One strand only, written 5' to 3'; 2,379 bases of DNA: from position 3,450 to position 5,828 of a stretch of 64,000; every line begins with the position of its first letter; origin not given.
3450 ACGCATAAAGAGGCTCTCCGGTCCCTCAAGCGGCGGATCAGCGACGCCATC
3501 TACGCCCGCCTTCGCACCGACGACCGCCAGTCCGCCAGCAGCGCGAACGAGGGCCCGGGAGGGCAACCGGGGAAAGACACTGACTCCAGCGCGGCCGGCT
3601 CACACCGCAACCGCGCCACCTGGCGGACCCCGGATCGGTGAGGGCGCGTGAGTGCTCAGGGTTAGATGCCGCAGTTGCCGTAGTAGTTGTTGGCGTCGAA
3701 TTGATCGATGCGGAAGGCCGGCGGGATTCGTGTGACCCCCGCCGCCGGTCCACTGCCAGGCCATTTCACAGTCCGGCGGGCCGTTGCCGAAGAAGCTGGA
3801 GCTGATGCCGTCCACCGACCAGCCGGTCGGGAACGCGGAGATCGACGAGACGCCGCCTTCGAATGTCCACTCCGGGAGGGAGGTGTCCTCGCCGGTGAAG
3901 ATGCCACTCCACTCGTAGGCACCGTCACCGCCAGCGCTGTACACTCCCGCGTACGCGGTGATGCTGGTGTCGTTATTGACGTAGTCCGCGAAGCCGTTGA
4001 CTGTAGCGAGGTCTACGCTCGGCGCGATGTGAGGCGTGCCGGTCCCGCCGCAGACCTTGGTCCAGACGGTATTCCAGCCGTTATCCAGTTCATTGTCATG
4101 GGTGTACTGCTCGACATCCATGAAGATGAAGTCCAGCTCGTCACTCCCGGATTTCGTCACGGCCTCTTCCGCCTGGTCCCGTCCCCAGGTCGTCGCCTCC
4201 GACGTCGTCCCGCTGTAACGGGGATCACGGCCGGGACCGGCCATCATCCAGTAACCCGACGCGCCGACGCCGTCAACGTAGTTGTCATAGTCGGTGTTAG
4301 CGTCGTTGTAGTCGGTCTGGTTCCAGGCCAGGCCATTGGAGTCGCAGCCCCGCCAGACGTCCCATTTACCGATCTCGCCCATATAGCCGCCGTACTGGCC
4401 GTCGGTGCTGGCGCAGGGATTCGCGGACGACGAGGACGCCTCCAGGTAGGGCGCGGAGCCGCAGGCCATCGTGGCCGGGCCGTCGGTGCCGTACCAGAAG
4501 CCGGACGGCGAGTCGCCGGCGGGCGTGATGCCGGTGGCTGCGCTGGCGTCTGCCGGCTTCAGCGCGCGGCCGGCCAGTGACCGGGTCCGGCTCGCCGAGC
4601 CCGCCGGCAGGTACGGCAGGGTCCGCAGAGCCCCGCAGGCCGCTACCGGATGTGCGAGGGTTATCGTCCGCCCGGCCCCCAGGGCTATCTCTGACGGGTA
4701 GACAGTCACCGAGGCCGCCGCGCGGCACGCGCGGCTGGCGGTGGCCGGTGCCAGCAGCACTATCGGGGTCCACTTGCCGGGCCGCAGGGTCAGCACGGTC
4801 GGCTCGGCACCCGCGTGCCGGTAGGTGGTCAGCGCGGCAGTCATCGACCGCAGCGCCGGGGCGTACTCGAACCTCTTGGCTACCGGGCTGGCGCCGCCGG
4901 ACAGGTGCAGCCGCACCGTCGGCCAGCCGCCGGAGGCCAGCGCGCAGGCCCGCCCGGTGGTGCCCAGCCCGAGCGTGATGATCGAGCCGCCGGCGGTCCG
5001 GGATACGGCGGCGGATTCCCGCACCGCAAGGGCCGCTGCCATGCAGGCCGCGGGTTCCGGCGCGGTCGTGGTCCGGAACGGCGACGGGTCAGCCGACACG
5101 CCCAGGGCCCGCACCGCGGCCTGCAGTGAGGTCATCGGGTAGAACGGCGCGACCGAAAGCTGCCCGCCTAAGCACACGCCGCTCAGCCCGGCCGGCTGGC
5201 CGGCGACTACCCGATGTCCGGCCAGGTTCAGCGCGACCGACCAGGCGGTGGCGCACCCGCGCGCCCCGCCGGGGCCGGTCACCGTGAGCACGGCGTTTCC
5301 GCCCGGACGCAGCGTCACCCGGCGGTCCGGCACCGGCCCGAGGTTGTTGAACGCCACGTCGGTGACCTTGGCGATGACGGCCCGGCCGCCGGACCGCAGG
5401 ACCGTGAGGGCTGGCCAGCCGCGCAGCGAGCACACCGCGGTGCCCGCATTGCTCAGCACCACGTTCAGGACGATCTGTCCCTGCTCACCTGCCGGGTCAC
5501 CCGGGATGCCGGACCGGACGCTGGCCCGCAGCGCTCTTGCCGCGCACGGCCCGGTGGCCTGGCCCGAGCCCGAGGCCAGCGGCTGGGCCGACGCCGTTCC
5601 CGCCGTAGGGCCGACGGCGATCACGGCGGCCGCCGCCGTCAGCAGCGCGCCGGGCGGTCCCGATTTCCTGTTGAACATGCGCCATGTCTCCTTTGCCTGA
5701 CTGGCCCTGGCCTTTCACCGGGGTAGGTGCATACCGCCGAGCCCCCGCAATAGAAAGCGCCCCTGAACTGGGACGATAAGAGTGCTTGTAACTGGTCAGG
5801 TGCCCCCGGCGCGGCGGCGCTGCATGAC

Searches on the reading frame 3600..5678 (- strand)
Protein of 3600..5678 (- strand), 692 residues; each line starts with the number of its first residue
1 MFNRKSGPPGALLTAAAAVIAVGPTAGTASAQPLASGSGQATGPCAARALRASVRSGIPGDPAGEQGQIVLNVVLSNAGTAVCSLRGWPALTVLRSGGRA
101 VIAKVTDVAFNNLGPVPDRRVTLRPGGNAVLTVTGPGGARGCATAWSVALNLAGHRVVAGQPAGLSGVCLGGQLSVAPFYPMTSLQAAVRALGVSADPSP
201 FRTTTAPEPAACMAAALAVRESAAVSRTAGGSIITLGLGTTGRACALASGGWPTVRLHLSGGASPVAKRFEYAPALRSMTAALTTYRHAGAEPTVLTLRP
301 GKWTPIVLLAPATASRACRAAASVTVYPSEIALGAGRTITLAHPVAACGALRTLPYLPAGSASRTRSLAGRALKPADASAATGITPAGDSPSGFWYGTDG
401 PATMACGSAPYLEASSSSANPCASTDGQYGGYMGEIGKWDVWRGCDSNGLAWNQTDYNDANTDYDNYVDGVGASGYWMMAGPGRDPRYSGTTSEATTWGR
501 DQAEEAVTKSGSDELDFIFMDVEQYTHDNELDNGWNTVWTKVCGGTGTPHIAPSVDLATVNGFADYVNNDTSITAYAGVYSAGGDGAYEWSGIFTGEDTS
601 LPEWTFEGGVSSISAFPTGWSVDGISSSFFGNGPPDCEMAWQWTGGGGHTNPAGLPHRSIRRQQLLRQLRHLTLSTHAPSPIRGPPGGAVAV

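Call 16: search_protein_families(library=pfam, proteins=[window:3600-5678:-], max_evalue=0.01)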
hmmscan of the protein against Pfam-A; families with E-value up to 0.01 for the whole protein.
window:3600-5678:- (692 aa): 1 family
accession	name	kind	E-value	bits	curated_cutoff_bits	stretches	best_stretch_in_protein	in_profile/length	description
PF14016.12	DUF4232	-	2.2e-08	34.8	27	1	45-179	1-128/129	Domain of unknown function (DUF4232)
